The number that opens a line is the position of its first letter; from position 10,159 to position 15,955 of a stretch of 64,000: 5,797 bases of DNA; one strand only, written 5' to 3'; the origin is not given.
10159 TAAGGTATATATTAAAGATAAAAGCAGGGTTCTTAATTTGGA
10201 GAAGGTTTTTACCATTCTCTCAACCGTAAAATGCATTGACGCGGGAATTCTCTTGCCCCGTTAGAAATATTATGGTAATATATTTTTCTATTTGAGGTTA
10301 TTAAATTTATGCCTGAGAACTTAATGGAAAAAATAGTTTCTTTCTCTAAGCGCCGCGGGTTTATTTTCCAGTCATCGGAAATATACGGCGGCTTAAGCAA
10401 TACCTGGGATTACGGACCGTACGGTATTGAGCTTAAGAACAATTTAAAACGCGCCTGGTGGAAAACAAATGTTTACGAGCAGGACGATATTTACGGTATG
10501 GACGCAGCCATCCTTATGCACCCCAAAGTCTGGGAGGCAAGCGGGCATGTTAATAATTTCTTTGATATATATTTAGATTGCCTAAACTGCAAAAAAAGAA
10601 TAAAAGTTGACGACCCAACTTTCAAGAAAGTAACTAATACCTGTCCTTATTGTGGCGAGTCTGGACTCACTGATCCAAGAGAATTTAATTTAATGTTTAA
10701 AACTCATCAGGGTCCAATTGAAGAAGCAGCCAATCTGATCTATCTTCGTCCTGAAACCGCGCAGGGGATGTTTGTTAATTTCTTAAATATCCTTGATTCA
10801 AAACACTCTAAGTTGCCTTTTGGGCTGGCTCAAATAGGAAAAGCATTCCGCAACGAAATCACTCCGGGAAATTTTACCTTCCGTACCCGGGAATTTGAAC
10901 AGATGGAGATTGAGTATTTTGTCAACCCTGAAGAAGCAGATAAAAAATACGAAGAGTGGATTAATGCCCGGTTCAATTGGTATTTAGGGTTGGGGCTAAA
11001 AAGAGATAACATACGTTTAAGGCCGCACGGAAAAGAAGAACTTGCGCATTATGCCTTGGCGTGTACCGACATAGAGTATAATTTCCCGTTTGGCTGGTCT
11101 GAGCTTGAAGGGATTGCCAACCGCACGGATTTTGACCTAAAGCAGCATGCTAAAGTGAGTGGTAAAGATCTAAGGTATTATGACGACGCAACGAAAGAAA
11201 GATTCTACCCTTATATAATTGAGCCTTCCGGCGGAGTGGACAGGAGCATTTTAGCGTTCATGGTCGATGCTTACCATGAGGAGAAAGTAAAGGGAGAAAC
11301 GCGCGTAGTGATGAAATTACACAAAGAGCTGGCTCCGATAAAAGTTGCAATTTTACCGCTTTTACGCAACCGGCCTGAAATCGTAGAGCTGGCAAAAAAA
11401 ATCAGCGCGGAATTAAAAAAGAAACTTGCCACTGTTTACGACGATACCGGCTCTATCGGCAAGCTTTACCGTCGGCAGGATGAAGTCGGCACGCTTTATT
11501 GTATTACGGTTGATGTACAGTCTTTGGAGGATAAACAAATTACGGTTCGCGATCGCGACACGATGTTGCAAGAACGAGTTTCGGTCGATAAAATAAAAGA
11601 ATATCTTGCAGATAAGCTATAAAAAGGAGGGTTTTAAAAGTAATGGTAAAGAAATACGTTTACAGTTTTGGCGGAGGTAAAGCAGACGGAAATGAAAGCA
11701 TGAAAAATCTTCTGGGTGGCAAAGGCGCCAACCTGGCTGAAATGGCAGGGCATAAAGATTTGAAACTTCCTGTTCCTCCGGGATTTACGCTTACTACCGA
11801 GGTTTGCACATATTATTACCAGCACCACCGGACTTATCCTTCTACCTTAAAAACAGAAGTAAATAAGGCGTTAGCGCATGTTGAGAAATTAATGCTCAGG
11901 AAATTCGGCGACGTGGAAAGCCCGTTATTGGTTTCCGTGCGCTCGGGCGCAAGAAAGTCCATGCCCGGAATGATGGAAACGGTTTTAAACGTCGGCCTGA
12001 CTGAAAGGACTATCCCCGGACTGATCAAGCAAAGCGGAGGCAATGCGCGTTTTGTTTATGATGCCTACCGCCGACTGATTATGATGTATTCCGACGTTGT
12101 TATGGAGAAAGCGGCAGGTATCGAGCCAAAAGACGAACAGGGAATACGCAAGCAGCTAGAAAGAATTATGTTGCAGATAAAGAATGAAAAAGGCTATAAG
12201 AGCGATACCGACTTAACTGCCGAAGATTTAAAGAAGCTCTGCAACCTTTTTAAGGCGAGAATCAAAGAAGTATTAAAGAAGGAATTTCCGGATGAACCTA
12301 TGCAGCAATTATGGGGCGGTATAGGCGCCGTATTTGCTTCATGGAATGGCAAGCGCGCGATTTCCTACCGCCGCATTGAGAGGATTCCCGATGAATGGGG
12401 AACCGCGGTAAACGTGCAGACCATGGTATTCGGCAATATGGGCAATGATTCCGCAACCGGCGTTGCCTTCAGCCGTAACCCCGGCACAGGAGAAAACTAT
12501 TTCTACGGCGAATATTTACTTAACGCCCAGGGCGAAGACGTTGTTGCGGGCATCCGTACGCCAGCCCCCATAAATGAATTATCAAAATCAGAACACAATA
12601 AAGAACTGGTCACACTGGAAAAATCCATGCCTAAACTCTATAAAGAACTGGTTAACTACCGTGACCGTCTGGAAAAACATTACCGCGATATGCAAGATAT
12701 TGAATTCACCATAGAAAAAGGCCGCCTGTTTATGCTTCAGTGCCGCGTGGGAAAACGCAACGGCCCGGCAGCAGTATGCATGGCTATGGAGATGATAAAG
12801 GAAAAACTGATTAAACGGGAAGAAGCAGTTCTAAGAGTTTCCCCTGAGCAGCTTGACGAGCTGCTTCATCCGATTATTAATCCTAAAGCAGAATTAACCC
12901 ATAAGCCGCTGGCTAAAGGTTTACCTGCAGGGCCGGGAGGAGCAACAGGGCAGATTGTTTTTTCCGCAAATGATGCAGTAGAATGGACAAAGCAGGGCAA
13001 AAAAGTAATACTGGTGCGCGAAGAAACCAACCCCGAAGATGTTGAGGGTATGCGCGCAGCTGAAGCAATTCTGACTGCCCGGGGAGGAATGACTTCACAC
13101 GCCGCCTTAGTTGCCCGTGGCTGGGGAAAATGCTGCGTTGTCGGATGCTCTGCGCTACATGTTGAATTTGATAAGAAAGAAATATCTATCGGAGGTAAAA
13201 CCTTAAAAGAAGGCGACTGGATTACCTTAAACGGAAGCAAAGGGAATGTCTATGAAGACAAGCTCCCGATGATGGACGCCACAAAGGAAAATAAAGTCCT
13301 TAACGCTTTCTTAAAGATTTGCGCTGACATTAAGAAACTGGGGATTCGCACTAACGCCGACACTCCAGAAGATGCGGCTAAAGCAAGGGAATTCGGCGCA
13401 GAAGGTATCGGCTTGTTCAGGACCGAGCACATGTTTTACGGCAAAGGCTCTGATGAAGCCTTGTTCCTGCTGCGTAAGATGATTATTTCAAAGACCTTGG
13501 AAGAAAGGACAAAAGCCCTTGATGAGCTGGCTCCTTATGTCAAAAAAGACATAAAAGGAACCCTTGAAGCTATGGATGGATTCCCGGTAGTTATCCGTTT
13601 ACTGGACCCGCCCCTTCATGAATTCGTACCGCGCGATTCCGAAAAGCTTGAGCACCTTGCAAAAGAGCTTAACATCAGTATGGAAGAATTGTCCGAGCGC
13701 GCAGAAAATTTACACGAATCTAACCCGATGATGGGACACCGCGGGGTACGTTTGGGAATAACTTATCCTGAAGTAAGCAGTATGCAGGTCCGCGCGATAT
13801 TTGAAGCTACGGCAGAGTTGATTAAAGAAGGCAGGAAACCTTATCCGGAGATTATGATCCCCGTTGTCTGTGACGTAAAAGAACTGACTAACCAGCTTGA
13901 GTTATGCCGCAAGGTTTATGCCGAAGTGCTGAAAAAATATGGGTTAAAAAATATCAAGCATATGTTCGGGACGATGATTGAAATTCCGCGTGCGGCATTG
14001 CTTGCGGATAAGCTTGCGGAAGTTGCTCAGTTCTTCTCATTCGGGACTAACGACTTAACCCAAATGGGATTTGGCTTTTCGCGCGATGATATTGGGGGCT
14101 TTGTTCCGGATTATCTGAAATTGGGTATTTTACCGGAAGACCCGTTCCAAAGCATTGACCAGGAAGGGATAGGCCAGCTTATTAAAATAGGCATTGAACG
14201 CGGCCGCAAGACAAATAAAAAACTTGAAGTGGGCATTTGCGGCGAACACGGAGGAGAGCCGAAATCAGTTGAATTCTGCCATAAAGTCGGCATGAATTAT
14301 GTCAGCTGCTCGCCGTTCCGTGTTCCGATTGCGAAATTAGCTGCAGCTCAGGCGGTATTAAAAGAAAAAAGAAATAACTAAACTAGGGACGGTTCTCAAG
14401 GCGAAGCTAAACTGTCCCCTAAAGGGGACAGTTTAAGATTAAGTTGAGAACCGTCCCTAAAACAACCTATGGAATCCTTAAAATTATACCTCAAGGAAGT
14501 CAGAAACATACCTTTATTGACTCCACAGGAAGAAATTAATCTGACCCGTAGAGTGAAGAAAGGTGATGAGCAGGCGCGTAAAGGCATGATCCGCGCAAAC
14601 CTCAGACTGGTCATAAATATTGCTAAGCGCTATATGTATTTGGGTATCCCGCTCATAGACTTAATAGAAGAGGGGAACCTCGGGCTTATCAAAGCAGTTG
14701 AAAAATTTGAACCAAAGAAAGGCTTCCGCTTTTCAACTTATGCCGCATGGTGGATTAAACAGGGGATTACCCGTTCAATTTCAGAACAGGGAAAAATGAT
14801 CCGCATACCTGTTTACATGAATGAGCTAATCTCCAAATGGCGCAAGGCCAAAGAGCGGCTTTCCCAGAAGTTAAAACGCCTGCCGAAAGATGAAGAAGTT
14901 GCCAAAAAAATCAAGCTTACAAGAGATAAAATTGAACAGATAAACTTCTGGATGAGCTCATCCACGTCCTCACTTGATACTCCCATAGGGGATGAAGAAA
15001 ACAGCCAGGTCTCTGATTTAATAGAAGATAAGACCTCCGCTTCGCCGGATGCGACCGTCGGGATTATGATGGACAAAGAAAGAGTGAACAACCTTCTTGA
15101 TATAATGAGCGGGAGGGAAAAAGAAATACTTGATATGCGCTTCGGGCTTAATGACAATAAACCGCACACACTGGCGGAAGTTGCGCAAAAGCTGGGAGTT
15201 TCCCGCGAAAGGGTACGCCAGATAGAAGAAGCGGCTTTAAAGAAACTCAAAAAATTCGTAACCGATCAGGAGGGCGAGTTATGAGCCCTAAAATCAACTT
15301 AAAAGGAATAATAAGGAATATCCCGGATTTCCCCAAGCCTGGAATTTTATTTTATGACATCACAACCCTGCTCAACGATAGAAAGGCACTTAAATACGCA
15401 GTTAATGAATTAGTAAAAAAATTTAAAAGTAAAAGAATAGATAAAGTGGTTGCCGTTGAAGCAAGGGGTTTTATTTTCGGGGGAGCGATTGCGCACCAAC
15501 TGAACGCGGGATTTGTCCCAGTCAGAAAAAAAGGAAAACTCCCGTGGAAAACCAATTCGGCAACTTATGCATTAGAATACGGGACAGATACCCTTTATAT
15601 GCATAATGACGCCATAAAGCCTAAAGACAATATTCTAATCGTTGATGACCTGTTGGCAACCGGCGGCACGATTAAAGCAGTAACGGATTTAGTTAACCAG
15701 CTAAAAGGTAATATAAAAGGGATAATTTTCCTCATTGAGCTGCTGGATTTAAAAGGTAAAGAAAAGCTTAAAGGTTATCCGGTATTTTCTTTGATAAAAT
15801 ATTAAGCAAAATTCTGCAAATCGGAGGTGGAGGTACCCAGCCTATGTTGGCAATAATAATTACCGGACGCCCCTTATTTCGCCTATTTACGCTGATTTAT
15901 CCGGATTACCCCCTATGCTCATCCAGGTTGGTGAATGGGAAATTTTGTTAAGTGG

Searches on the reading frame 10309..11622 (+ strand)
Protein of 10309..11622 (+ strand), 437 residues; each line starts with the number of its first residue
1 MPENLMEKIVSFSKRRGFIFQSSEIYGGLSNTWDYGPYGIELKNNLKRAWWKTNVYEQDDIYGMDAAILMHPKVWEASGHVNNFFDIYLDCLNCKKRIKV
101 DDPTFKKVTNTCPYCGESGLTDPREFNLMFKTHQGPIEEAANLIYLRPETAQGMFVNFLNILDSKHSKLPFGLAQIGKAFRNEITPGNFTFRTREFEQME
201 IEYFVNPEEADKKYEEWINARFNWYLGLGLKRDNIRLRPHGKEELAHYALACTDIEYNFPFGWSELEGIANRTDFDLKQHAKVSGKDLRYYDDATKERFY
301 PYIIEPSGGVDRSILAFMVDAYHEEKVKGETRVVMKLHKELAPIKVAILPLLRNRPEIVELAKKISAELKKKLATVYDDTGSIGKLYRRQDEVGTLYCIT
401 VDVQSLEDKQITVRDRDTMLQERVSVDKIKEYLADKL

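Call 9: search_protein_families(library=pfam, proteins=[window:10309-11622:+], max_evalue=0.0001)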
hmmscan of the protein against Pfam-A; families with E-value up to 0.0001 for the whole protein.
window:10309-11622:+ (437 aa): 2 families
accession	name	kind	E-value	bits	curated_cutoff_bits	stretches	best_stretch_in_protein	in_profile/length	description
PF03129.25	HGTP_anticodon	-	3.3e-19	69.3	21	1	345-435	1-93/94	Anticodon binding domain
PF00587.30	tRNA-synt_2b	-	6.2e-12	46.4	29.3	1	142-316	9-174/179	tRNA synthetase class II core domain (G, H, P, S and T)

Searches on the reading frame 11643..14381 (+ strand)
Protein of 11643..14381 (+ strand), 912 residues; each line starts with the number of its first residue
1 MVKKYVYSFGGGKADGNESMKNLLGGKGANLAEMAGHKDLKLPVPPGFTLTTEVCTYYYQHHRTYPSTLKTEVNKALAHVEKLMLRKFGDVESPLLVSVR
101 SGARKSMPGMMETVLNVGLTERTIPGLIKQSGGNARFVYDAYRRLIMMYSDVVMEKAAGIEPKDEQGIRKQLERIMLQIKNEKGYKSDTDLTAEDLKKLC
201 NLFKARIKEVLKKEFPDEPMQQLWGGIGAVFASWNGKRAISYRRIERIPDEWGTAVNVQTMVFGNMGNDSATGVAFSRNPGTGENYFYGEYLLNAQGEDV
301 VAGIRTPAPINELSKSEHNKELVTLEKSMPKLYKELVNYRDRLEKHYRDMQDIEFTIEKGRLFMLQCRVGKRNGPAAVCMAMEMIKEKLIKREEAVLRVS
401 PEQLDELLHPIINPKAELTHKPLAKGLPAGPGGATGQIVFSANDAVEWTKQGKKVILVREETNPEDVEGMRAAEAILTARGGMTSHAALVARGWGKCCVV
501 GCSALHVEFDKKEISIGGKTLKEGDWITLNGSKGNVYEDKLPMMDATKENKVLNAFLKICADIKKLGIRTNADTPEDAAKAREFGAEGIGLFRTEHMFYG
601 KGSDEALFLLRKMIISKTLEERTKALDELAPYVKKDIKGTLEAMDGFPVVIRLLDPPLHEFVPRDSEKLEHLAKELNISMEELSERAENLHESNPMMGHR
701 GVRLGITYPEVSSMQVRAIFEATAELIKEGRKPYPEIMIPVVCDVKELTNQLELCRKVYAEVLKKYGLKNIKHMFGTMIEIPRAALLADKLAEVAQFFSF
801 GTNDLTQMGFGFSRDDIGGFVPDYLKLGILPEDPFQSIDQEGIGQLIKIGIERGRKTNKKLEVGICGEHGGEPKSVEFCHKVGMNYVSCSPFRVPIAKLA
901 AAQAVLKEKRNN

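Call 9: search_protein_families(library=pfam, proteins=[window:11643-14381:+], max_evalue=0.0001)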
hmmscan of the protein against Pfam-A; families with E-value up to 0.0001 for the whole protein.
window:11643-14381:+ (912 aa): 3 families
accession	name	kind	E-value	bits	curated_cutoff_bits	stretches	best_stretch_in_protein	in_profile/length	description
PF02896.24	PEP-utilizers_C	-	2.1e-77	260.6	22.8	1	549-904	3-291/293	PEP-utilising enzyme, PEP-binding domain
PF01326.24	PPDK_N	-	5.8e-55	187.3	27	2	68-388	76-327/328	Pyruvate phosphate dikinase, AMP/ATP-binding domain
PF00391.29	PEP-utilizers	-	7e-25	86.9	23.1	1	453-534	3-72/72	PEP-utilising enzyme, mobile domain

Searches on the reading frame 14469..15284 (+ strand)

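Call 10: search_protein_families(library=pfam, proteins=[window:14469-15284:+], max_evalue=0.0001)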
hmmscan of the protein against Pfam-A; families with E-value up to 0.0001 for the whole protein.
window:14469-15284:+ (271 aa): 4 families
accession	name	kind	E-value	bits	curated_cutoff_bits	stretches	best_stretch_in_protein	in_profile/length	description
PF04539.22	Sigma70_r3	-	2.6e-19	69.5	25.3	1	119-194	1-75/78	Sigma-70 region 3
PF04542.20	Sigma70_r2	-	2.4e-18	66.1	24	1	40-108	1-69/71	Sigma-70 region 2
PF04545.22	Sigma70_r4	-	4.1e-18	65.1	24.1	1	209-262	1-50/50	Sigma-70, region 4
PF00140.25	Sigma70_r1_2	-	2.8e-12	46.8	22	1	3-34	2-33/34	Sigma-70 factor, region 1.2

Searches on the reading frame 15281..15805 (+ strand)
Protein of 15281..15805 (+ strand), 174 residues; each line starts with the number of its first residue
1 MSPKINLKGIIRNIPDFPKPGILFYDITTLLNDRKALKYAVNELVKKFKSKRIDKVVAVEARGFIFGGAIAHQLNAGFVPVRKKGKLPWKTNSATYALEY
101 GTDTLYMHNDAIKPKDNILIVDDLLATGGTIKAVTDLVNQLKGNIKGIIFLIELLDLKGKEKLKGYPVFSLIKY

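Call 10: search_protein_families(library=pfam, proteins=[window:15281-15805:+], max_evalue=0.0001)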
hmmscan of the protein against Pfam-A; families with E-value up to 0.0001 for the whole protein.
window:15281-15805:+ (174 aa): 1 family
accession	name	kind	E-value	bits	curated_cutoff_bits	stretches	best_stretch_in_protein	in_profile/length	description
PF00156.33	Pribosyltran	-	1.9e-14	53.7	26.3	1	32-152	6-124/158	Phosphoribosyl transferase domain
